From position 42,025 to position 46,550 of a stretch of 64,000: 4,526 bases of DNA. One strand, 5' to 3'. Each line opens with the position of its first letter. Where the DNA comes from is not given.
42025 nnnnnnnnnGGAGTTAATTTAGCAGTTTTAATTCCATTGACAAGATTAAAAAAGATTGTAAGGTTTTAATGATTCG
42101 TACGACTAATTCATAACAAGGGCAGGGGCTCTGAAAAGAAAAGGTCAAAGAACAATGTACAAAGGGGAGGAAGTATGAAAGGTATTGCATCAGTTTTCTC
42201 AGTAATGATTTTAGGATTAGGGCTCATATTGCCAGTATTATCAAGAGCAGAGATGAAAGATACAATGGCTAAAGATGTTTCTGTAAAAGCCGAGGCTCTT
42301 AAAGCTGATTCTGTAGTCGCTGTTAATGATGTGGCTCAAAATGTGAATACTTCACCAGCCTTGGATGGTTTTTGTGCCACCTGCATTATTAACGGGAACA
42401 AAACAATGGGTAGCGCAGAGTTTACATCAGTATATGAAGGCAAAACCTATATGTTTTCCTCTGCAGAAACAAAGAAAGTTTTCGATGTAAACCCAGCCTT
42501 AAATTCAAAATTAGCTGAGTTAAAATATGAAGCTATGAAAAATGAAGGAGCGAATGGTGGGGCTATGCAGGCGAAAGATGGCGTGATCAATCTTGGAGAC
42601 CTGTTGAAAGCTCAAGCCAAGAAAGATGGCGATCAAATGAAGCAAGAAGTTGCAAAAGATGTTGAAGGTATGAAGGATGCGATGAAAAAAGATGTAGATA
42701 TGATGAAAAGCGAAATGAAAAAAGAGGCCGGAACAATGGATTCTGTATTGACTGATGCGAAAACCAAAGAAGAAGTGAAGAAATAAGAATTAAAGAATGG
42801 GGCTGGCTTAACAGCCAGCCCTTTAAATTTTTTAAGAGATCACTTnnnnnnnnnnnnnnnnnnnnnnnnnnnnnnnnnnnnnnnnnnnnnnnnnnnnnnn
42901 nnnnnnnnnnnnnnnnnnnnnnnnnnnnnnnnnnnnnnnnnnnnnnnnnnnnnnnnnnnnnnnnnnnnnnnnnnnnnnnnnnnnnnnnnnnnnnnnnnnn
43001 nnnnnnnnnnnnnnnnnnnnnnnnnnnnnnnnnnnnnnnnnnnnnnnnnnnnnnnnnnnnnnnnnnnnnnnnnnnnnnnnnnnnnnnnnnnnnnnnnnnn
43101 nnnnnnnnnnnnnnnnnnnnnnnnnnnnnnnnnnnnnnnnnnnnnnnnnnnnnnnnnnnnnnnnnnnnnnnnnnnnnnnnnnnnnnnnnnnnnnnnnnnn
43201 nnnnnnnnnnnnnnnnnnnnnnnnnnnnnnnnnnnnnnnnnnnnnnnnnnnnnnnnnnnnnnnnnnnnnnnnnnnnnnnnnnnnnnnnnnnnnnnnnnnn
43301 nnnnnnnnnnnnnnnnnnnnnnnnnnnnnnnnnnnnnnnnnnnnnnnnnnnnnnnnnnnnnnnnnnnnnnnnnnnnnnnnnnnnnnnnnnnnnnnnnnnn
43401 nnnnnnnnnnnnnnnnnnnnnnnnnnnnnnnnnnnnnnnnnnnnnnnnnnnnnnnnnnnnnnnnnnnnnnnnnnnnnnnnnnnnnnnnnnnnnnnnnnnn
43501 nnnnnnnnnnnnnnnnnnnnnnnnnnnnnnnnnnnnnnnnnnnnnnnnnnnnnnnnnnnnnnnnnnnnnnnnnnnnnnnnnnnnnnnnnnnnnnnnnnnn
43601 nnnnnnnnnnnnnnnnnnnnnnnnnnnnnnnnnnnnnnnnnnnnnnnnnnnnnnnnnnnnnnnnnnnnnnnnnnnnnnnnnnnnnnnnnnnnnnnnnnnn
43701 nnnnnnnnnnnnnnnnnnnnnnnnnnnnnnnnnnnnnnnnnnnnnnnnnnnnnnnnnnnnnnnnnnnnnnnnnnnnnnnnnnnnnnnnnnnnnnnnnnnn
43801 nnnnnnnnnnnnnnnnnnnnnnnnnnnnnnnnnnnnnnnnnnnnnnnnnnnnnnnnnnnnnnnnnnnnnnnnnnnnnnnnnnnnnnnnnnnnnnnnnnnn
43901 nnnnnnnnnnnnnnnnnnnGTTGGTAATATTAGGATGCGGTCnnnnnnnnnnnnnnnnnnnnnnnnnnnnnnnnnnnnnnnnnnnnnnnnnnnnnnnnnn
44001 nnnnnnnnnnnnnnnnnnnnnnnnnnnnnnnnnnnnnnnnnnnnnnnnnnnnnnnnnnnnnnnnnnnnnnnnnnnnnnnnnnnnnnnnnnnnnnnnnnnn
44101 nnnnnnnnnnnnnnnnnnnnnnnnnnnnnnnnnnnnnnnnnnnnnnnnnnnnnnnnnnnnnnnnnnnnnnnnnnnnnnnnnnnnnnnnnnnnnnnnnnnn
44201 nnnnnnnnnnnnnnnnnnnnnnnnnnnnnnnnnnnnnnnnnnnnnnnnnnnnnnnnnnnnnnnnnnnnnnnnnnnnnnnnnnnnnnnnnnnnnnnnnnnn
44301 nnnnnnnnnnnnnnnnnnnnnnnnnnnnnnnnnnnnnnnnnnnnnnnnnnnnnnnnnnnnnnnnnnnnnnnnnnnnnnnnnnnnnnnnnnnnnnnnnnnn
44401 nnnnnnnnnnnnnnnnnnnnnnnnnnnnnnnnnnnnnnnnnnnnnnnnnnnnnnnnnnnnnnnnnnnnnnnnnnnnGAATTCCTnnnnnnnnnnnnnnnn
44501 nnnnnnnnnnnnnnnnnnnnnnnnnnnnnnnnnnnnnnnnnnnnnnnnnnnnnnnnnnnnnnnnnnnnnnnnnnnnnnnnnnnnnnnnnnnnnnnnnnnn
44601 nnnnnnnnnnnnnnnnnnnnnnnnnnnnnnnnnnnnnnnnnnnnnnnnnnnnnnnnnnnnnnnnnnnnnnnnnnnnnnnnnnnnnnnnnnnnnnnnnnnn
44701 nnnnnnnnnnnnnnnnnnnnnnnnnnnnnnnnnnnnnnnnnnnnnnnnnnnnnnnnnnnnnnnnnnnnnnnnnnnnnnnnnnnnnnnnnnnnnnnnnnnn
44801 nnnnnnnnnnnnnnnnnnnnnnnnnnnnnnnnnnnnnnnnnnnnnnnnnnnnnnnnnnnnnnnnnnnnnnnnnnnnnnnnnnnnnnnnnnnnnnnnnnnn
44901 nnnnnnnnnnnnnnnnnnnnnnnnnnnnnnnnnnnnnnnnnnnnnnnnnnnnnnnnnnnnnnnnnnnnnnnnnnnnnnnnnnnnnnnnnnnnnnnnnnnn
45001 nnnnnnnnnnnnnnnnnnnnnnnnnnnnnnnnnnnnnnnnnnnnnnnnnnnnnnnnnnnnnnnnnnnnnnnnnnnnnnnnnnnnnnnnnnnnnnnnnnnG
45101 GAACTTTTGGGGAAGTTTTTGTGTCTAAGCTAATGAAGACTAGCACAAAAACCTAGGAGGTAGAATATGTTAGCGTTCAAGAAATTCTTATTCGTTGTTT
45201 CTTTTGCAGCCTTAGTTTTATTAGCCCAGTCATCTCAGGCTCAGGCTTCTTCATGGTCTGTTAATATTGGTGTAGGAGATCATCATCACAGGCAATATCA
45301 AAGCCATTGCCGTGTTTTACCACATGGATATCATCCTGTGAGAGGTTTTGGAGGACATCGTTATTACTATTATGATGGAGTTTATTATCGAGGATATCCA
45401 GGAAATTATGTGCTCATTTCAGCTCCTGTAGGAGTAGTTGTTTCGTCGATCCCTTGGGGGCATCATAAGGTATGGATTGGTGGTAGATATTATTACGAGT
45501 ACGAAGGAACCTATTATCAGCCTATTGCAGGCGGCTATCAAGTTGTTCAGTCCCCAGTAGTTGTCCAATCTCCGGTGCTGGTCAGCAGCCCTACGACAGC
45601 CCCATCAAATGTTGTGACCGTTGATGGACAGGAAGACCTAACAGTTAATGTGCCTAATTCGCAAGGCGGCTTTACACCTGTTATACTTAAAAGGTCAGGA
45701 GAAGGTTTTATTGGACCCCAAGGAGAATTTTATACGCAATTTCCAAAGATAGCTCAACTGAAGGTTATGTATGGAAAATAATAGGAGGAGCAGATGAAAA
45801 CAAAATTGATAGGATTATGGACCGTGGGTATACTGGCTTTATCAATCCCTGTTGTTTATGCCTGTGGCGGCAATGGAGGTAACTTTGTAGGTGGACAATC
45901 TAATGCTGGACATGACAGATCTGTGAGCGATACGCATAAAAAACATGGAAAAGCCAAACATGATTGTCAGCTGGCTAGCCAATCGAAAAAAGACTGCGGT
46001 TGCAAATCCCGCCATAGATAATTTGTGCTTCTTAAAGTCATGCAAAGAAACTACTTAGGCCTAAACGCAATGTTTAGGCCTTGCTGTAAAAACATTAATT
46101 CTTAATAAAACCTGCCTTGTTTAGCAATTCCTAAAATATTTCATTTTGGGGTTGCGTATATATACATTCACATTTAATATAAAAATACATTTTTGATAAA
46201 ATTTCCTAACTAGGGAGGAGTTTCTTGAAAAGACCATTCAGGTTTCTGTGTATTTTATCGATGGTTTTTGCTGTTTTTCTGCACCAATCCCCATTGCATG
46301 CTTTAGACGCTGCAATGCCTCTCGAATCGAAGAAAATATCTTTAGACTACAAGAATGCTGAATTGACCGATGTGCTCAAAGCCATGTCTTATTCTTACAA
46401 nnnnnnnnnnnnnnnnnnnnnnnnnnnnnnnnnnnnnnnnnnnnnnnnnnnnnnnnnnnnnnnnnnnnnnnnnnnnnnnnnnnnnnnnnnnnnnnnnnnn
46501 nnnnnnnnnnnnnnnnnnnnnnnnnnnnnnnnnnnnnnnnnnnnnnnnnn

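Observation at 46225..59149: Complete type IV pilus system encoded as one contiguous operon with secretin first and pilMNOP last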

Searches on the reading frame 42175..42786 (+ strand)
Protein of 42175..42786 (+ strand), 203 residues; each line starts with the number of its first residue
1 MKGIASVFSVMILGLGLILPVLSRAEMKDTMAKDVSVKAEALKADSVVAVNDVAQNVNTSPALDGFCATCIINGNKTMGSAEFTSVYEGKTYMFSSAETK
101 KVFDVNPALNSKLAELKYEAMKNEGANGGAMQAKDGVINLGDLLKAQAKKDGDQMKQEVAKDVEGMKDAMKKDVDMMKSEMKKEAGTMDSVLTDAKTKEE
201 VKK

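Call 59: search_protein_families(library=pfam, proteins=[window:42175-42786:+], max_evalue=0.001)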
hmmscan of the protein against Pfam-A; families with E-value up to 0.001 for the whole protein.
window:42175-42786:+ (203 aa): 1 family
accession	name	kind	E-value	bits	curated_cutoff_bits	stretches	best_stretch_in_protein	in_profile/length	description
PF04945.19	YHS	-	3.4e-05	24.2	30.3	1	74-108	7-41/47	YHS domain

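Call 81: search_protein_families(library=ncbifam, proteins=[window:42175-42786:+], max_evalue=0.001)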
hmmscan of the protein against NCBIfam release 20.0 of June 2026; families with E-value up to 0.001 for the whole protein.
window:42175-42786:+ (203 aa): 1 family
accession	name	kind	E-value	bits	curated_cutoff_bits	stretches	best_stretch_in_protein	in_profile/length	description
NF041384.1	YHS_seleno_dom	subfamily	8.1e-05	22.8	70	1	73-108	15-50/113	YHS domain-containing (seleno)protein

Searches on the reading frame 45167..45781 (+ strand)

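Call 4: search_protein_families(library=pfam, proteins=[window:45167-45781:+], max_evalue=0.01)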
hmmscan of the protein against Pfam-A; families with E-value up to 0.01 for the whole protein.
window:45167-45781:+ (204 aa): 1 family
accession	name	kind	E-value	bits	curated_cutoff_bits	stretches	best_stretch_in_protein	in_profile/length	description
PF20125.4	DUF6515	-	5.7e-17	62.6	24.9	1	44-131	47-133/179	Family of unknown function (DUF6515)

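Call 8: search_protein_families(library=ncbifam, proteins=[window:45167-45781:+], max_evalue=0.01)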
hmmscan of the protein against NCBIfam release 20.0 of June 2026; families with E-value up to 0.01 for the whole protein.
window:45167-45781:+ (204 aa): 0 families

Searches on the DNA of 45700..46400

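Call 80: search_rna_families(source=window, start=45700, end=46400, threshold=evalue, max_evalue=1)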
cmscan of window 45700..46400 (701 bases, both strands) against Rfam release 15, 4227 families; matches with E-value up to 1: 0.
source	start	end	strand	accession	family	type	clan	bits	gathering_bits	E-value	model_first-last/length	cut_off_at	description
